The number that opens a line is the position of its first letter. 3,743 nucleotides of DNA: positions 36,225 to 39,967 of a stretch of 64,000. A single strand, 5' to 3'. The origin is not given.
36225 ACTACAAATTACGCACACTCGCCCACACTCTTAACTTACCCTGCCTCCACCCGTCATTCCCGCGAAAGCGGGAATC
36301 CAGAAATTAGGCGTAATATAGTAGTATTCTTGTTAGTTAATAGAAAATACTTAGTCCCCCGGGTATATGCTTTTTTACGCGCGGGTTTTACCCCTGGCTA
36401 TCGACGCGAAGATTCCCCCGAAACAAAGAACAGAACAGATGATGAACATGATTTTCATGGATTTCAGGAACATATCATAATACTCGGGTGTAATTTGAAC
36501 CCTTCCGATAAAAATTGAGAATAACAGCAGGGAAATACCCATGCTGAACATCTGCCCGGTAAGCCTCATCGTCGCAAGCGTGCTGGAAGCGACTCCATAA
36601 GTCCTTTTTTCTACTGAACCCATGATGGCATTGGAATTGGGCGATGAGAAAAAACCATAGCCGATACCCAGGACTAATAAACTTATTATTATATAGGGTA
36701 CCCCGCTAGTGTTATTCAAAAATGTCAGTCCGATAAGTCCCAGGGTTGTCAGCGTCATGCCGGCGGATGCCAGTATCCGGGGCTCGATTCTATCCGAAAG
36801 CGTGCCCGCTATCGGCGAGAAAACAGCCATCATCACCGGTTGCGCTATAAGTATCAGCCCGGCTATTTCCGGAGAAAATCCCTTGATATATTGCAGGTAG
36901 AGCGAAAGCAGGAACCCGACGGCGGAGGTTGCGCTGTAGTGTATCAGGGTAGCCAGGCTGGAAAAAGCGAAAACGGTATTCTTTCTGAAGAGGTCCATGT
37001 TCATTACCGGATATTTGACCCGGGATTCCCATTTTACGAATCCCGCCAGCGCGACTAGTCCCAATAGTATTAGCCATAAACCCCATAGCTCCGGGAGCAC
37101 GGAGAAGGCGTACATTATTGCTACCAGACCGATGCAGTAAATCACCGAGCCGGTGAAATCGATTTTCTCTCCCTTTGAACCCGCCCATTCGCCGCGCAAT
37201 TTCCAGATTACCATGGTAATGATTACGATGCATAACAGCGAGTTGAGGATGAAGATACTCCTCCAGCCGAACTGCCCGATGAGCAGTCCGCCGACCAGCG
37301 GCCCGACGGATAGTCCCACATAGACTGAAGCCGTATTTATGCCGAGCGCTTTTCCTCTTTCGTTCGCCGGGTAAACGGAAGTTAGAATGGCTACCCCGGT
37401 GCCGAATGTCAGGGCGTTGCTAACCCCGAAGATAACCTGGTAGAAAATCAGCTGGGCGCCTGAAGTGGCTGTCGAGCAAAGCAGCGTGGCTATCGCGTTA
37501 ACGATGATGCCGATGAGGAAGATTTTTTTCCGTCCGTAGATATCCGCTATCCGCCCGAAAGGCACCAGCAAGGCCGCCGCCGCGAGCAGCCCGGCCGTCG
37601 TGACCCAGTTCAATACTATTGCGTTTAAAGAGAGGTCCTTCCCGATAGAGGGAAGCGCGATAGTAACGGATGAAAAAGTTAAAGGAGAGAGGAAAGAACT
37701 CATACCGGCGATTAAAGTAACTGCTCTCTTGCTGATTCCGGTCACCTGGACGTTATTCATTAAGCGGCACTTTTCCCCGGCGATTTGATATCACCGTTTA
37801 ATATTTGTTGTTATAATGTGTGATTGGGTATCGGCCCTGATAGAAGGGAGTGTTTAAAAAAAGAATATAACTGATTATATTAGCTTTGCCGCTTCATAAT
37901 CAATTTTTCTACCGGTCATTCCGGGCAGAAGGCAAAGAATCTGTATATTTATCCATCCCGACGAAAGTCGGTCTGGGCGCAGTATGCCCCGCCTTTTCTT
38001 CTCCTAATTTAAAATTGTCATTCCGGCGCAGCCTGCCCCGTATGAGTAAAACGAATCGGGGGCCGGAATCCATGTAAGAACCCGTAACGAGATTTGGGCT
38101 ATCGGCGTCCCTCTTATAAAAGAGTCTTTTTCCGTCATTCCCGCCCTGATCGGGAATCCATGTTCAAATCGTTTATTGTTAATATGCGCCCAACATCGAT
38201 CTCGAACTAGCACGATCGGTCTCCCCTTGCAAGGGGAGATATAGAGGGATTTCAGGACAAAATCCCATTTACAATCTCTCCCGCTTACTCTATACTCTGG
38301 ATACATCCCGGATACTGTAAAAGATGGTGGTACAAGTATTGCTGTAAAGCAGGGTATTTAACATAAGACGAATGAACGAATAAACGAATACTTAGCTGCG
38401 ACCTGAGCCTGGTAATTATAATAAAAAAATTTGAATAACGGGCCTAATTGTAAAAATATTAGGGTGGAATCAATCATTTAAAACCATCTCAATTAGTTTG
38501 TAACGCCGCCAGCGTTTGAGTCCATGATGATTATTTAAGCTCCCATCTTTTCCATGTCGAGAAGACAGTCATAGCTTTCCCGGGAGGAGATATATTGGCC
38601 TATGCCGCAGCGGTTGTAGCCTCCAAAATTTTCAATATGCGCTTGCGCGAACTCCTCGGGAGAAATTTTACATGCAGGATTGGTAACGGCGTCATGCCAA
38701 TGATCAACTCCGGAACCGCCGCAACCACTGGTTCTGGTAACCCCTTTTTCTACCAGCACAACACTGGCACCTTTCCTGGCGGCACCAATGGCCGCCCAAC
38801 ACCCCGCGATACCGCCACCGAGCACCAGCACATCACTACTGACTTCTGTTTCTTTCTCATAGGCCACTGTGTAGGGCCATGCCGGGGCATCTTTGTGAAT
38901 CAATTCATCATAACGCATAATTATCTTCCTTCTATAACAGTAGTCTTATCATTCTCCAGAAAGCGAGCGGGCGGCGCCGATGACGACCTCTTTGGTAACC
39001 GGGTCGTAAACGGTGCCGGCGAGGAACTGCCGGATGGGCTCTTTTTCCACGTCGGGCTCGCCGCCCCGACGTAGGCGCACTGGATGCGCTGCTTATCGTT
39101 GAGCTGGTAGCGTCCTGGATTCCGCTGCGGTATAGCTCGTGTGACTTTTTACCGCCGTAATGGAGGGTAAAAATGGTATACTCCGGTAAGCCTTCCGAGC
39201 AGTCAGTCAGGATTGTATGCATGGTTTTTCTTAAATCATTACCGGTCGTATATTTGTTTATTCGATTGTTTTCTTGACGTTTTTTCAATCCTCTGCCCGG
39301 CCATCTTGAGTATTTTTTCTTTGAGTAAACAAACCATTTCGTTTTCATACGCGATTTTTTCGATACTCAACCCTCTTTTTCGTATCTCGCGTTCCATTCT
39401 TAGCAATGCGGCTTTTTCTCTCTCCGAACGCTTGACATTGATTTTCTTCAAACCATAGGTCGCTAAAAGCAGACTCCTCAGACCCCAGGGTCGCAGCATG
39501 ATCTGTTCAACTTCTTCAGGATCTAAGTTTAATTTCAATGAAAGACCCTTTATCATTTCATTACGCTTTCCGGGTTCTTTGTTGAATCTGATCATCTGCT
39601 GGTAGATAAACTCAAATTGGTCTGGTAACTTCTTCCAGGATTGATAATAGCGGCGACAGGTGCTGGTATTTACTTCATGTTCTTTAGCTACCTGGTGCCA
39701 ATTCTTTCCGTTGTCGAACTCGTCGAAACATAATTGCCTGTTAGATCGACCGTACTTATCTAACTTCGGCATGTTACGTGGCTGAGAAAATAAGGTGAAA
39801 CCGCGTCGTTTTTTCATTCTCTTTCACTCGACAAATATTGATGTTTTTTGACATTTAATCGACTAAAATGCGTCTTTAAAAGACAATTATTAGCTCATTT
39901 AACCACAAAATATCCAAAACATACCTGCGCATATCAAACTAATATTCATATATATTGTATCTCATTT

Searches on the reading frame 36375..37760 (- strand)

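Call 70: search_protein_families(library=pfam, proteins=[window:36375-37760:-], max_evalue=0.00001)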
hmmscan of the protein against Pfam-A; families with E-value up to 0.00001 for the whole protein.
window:36375-37760:- (461 aa): 2 families
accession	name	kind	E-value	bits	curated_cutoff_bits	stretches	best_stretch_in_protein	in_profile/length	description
PF07690.21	MFS_1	-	1.6e-49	169.2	33.4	2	20-238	3-218/347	Major Facilitator Superfamily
PF05977.19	MFS_3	-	5.9e-10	38.6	27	1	42-191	39-192/524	Transmembrane secretion effector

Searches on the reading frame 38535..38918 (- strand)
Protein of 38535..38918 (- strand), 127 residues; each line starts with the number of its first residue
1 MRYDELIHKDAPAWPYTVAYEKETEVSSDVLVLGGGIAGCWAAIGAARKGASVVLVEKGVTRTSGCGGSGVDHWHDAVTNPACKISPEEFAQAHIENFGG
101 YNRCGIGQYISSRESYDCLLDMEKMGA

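Call 87: search_solved_structures(query=window:38535-38918:-, show_alignments=1, max_evalue=0.001)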
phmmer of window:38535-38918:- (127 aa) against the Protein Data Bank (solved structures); distinct sequences matched with E-value up to 0.001: 12.
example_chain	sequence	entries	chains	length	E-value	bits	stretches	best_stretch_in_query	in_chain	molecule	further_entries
8a8o_A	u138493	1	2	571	2.5e-05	27.7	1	26-74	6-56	Alpha-subunit of the PAPS reductase from Methanothermococcus thermolithotrophicus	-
2i0z_A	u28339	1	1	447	3e-05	27.5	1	24-60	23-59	NAD(FAD)-utilizing dehydrogenases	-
5fjm_A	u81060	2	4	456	0.00014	25.2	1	26-62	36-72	L-AMINO ACID DEAMINASE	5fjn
4qi4_A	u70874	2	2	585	0.00017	25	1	24-75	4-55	Cellobiose dehydrogenase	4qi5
7jyp_A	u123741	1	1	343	0.00024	24.5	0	29-99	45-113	Thioredoxin reductase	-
5uwy_A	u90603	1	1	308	0.00028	24.3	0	28-121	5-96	Thioredoxin reductase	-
3cty_A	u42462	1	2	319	0.00029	24.3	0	22-61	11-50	Thioredoxin reductase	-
4qi6_A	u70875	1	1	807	0.00046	23.6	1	17-75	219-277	Cellobiose dehydrogenase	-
4jdr_A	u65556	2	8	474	0.00059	23.2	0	23-66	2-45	Dihydrolipoyl dehydrogenase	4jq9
2fja_A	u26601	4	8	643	0.00075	22.9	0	21-72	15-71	adenylylsulfate reductase, subunit A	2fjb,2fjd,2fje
1jnr_A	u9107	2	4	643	0.00075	22.9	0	21-72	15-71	adenylylsulfate reductase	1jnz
9h2i_B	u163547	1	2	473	0.00077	22.9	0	24-66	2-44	Dihydrolipoyl dehydrogenase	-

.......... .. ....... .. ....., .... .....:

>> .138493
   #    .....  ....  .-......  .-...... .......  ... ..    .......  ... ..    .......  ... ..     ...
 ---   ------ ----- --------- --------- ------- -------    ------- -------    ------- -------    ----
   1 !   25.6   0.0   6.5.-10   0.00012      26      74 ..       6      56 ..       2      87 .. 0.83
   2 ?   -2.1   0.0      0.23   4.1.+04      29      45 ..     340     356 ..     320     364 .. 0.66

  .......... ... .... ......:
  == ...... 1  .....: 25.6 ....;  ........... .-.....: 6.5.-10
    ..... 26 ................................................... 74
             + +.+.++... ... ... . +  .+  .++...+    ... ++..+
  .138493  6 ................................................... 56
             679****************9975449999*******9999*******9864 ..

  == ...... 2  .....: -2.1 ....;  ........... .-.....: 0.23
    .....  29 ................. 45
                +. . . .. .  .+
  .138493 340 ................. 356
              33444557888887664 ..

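Call 89: search_protein_families(library=pfam, proteins=[window:38538-38918:-], max_evalue=0.01)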
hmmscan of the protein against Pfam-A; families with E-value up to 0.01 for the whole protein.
window:38538-38918:- (127 aa): 10 families
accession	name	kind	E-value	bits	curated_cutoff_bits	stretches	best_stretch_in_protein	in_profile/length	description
PF01266.30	DAO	-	4.2e-10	40.1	27.9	1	29-112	1-95/353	FAD dependent oxidoreductase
PF12831.13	FAD_oxidored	-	6.5e-10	39.3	27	1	29-69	1-37/416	FAD dependent oxidoreductase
PF00890.30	FAD_binding_2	-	6.6e-09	35.9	20.4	1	29-72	1-46/414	FAD binding domain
PF07992.20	Pyr_redox_2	-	8.9e-07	29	26.1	1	29-66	2-40/291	Pyridine nucleotide-disulphide oxidoreductase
PF01134.28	GIDA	-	2.5e-06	27.3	22.1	1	29-68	1-29/391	Glucose inhibited division protein A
PF03486.20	HI0933_like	-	2.1e-05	24.5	50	1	29-84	2-62/244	HI0933-like protein Rossmann domain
PF13450.12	NAD_binding_8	-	2.7e-05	24.8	21.9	1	32-72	1-40/68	NAD(P)-binding Rossmann-like domain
PF01262.27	AlaDh_PNT_C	-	0.00057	19.8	23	1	28-62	29-63/214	Alanine dehydrogenase/PNT, C-terminal domain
PF04820.20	Trp_halogenase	-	0.0011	18.4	21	1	29-93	1-67/458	Tryptophan halogenase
PF01946.23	Thi4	-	0.0012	18.6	26.2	1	26-83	16-74/235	Thi4 family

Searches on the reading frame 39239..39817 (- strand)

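Call 70: search_protein_families(library=pfam, proteins=[window:39239-39817:-], max_evalue=0.00001)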
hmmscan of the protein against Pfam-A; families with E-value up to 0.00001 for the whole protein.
window:39239-39817:- (192 aa): 0 families

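Call 82: search_protein_families(library=pfam, proteins=[window:39239-39817:-], max_evalue=0.01)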
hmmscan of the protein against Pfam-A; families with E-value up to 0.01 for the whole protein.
window:39239-39817:- (192 aa): 1 family
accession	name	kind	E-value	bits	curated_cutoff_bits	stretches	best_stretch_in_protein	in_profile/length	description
PF13384.12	HTH_23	-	0.00021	21.5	24.6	0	26-62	6-42/50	Homeodomain-like domain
